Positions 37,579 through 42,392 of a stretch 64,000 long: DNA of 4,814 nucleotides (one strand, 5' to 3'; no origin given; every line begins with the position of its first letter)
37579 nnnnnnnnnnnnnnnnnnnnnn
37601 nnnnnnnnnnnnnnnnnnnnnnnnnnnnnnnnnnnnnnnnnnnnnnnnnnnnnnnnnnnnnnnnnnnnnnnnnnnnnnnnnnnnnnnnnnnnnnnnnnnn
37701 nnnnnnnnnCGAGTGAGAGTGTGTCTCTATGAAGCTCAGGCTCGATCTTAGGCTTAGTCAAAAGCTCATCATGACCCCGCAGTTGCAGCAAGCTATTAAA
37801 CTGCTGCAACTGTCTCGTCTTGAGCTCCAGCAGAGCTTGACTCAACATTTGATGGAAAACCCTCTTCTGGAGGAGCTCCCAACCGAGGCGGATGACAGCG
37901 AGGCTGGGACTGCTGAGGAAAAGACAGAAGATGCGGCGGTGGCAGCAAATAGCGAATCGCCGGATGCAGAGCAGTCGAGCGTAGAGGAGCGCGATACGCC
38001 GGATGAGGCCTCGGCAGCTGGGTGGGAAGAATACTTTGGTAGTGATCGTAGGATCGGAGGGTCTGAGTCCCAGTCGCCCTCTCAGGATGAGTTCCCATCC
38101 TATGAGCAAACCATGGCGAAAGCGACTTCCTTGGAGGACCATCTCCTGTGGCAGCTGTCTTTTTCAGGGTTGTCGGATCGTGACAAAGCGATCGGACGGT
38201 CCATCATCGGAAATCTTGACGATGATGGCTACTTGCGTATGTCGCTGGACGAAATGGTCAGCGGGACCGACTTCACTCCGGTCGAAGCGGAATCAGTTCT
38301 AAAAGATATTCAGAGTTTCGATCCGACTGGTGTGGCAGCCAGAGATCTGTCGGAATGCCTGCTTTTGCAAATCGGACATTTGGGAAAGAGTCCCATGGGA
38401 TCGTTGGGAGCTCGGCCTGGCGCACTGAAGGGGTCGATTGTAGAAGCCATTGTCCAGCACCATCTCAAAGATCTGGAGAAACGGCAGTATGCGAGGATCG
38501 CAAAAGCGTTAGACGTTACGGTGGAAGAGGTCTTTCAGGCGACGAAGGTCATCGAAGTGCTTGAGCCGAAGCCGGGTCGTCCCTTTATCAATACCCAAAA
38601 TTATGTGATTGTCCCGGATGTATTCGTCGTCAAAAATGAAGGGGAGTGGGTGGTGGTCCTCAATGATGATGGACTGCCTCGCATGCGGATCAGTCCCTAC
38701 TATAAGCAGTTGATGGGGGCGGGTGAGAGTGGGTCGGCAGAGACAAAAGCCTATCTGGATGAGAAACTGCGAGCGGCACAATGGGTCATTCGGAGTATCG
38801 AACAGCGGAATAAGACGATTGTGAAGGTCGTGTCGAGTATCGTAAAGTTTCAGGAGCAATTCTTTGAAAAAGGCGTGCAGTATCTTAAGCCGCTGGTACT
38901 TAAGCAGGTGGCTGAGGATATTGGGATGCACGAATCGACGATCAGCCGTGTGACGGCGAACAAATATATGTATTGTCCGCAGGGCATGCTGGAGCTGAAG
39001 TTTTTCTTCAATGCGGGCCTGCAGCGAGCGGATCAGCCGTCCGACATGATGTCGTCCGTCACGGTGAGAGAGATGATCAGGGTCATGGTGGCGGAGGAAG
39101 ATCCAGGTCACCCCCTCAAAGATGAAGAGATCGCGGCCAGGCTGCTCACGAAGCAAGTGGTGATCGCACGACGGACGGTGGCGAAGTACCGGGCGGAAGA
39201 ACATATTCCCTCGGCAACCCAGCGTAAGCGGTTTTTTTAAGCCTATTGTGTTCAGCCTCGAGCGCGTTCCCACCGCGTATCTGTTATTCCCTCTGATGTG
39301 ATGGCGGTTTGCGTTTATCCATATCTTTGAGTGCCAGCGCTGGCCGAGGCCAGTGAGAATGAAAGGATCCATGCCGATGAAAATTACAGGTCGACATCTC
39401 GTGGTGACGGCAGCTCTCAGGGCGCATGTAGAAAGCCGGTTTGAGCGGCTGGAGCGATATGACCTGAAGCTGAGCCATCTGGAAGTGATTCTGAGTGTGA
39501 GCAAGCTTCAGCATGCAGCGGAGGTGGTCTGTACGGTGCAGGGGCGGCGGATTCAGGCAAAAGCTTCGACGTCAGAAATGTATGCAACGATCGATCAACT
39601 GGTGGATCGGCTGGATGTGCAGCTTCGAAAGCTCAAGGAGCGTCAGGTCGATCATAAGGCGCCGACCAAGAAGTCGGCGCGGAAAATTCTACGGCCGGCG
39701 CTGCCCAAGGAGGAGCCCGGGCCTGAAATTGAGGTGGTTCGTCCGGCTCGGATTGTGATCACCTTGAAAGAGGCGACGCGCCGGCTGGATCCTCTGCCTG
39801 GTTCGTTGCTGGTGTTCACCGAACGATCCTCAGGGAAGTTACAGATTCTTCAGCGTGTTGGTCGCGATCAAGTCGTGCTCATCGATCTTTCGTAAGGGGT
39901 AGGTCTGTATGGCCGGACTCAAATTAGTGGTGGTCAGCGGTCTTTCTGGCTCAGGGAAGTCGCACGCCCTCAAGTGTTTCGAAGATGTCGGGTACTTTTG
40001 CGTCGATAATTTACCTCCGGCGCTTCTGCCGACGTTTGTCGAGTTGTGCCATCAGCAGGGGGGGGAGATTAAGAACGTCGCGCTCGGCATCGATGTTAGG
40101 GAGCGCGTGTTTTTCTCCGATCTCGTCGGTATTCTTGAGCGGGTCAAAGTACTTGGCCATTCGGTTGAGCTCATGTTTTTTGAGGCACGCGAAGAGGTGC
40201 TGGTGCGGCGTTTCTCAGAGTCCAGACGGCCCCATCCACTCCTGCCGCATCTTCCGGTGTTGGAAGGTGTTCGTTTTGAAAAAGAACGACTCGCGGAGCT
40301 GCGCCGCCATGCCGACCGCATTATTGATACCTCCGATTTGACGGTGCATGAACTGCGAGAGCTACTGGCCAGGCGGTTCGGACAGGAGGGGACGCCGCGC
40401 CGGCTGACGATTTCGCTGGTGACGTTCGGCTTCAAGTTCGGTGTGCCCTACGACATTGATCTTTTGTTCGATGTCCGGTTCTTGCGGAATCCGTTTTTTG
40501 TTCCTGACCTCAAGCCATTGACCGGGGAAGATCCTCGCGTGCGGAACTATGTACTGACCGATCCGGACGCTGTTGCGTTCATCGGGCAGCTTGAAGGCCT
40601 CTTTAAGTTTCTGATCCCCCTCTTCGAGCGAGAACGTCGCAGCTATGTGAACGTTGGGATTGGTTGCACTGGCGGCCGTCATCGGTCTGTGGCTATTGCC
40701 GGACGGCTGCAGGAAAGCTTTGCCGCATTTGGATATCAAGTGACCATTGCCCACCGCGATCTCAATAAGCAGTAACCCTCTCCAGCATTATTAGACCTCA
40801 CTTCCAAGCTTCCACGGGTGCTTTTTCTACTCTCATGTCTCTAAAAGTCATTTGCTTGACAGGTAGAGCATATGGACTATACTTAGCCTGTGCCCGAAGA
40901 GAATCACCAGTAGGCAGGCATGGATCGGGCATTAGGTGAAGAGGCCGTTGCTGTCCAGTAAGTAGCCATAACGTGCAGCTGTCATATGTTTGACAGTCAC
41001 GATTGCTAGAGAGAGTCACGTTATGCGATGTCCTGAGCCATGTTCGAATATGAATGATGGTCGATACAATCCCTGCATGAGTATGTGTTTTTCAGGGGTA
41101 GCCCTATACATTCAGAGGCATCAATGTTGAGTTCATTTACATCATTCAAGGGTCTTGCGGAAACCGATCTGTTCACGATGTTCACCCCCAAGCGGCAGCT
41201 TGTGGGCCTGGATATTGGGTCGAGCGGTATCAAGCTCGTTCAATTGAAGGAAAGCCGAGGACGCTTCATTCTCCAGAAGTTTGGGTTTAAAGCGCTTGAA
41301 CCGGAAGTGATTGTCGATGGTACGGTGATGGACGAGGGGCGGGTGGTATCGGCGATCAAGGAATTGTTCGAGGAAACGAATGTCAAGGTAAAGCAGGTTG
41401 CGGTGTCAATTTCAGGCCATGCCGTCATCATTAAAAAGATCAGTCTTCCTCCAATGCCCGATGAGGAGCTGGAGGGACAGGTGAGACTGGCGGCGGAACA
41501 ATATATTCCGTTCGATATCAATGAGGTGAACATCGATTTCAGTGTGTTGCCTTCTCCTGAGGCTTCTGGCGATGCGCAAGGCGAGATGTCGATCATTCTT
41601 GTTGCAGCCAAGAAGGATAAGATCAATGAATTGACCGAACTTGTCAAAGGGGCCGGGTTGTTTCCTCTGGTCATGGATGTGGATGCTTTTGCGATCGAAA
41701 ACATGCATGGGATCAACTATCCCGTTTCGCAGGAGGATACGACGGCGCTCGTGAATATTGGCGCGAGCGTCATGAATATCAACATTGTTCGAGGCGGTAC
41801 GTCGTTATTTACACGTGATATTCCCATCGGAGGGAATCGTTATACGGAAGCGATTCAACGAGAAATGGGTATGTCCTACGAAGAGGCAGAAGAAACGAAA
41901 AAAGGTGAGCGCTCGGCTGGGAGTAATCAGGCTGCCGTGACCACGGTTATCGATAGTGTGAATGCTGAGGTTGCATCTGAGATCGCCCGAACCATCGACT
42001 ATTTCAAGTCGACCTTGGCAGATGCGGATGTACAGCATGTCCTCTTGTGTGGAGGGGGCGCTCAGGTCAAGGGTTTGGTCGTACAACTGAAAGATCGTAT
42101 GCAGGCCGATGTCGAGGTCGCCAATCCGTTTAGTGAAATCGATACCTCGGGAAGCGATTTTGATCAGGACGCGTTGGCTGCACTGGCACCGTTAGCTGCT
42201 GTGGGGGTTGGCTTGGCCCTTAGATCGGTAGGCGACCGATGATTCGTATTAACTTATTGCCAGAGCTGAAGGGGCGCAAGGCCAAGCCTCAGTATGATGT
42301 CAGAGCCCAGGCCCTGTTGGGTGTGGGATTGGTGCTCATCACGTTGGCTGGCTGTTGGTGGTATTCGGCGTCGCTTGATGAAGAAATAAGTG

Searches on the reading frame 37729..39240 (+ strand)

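Call 18: search_protein_families(library=pfam, proteins=[window:37729-39240:+], max_evalue=0.01)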
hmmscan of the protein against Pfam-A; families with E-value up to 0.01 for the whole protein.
window:37729-39240:+ (503 aa): 3 families
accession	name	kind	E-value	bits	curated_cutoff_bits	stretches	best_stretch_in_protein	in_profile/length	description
PF04963.19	Sigma54_CBD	-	7.7e-63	212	22.9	1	125-325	2-185/185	Sigma-54 factor, core binding domain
PF04552.19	Sigma54_DBD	-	8.1e-55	185.4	22.8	1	341-501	2-160/160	Sigma-54, DNA binding domain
PF00309.25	Sigma54_AID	-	6.5e-16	58.4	23.8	1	4-49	1-46/46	Sigma-54 factor, Activator interacting domain (AID)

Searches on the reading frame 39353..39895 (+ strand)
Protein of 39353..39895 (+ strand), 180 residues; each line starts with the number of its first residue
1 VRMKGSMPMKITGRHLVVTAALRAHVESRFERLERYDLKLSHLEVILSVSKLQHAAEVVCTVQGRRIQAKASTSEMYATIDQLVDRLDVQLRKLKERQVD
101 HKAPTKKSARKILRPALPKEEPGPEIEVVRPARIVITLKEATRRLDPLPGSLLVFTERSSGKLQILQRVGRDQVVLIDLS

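Call 18: search_protein_families(library=pfam, proteins=[window:39353-39895:+], max_evalue=0.01)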
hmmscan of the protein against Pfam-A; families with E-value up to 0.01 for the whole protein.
window:39353-39895:+ (180 aa): 1 family
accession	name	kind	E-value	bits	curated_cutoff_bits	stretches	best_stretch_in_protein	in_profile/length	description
PF02482.25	Ribosomal_S30AE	-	3.6e-21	76.1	23.7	1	10-98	2-87/88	Sigma 54 modulation protein / S30EA ribosomal protein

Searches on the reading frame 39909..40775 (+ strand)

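Call 18: search_protein_families(library=pfam, proteins=[window:39909-40775:+], max_evalue=0.01)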
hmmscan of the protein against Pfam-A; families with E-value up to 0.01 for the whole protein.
window:39909-40775:+ (288 aa): 2 families
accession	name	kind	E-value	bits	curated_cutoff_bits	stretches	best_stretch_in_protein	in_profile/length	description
PF03668.21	RapZ-like_N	-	1.2e-47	162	25.4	1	5-159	2-156/158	RapZ-like N-terminal domain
PF22740.1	PapZ_C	-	5.4e-42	143.3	27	1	167-285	2-120/121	RapZ C-terminal domain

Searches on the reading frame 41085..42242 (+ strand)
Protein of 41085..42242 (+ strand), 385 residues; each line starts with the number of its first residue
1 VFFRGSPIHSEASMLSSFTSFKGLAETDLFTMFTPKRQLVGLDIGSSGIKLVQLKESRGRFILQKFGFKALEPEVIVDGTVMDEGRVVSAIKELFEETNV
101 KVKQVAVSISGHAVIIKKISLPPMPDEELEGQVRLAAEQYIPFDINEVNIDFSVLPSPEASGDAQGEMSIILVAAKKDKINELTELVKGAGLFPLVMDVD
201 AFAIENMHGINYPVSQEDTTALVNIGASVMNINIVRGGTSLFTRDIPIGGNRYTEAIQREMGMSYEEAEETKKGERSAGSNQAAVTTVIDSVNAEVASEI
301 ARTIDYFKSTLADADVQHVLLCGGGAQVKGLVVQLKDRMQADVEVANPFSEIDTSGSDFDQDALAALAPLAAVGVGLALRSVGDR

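Call 18: search_protein_families(library=pfam, proteins=[window:41085-42242:+], max_evalue=0.01)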
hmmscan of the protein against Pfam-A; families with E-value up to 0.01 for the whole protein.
window:41085-42242:+ (385 aa): 4 families
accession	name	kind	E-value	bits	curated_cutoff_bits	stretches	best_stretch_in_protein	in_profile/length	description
PF11104.14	PilM_2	-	3.6e-78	263.3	27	1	41-381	1-339/340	Type IV pilus assembly protein PilM;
PF14450.12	FtsA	-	7.5e-12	46.2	31.8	1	221-349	1-113/127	Cell division protein FtsA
PF06723.19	MreB_Mbl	-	2e-07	30.6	27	1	281-347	238-305/327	MreB/Mbl protein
PF21522.3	MreB-like_C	-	0.0026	18.8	27.8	1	256-328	43-116/123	Archaeal actin homologue MreB-like, C-terminal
